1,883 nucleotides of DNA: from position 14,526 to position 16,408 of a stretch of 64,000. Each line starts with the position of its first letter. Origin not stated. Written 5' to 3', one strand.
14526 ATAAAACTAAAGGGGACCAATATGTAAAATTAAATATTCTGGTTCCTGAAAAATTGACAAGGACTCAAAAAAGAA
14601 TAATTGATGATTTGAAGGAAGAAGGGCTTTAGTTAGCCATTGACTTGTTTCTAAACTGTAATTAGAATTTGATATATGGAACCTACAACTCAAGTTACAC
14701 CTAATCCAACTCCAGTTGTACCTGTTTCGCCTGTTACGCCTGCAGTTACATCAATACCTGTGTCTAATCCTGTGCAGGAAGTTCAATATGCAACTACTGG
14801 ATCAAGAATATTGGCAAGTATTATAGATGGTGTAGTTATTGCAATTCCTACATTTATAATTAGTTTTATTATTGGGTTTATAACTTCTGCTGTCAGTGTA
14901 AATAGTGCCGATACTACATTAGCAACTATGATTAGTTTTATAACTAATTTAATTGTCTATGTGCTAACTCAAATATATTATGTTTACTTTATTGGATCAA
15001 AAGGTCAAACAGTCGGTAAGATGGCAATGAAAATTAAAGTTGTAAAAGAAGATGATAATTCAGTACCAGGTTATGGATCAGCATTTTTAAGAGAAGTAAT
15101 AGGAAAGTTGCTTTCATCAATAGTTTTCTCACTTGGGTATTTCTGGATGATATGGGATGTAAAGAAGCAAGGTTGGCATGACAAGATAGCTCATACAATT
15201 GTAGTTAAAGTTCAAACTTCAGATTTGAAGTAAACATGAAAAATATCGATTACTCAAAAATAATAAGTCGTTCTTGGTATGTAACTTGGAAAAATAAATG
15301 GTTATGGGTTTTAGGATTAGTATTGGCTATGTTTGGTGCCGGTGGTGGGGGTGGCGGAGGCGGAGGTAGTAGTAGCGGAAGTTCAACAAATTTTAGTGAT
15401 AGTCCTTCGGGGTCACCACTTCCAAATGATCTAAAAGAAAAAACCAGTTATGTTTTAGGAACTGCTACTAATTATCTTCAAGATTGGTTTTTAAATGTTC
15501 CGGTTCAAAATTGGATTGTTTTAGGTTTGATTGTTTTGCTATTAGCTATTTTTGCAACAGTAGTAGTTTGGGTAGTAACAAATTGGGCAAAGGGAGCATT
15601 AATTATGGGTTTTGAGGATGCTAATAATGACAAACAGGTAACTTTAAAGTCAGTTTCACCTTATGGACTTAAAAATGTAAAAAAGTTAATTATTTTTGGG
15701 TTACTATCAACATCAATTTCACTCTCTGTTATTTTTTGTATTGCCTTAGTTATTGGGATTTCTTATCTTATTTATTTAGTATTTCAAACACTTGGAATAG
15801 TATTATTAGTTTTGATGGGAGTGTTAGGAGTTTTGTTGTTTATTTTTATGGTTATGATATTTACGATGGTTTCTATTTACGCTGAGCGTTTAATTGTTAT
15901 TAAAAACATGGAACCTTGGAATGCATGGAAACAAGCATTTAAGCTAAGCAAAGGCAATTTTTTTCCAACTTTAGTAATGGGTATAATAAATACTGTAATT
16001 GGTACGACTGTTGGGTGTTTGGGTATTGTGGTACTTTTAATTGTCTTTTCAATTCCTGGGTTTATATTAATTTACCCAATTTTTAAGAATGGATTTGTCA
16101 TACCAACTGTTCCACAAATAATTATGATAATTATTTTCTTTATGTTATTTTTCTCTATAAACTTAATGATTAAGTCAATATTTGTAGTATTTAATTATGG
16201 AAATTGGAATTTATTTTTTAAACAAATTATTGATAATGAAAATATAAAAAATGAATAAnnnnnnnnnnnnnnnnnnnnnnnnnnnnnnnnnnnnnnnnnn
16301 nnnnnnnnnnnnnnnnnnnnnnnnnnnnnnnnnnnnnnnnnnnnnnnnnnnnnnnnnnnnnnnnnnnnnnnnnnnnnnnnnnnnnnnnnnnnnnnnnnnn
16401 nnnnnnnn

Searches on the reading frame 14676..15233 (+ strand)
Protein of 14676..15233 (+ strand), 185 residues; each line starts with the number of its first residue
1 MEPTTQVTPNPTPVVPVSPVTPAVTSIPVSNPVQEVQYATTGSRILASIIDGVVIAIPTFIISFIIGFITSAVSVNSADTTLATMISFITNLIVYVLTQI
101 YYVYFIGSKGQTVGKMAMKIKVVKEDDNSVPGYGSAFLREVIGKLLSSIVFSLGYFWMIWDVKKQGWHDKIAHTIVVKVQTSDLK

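Call 16: search_protein_families(library=pfam, proteins=[window:14676-15233:+], max_evalue=0.01)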
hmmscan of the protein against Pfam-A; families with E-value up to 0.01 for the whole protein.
window:14676-15233:+ (185 aa): 1 family
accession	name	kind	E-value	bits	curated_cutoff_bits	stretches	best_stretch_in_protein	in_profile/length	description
PF06271.18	RDD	-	1.4e-31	110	24.1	1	38-172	1-136/137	RDD family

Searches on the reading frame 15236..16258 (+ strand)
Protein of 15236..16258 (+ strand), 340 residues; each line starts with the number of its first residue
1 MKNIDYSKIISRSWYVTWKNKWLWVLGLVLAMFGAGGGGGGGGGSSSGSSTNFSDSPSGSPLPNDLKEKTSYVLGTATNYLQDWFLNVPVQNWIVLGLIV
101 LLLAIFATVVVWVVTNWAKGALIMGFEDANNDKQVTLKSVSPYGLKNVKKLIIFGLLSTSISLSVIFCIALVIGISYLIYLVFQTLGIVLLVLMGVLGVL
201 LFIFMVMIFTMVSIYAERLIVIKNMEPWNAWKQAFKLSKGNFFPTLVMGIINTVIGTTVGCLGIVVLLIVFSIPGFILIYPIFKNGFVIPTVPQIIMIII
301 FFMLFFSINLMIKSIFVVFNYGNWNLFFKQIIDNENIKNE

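Call 16: search_protein_families(library=pfam, proteins=[window:15236-16258:+], max_evalue=0.01)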
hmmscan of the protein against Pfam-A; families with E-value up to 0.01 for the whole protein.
window:15236-16258:+ (340 aa): 1 family
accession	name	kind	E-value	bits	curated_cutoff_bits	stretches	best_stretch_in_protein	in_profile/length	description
PF24400.1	DUF7544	-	1.2e-06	28.4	27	1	22-319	26-283/302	Family of unknown function (DUF7544)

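Call 72: search_protein_families(library=ncbifam, proteins=[window:15236-16258:+], max_evalue=0.01)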
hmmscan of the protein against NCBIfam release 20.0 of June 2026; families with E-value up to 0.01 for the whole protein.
window:15236-16258:+ (340 aa): 1 family
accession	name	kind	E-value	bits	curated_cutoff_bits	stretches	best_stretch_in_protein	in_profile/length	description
NF041043.1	BPSS1780_fam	subfamily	0.00054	19.3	90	1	93-285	30-216/247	BPSS1780 family membrane protein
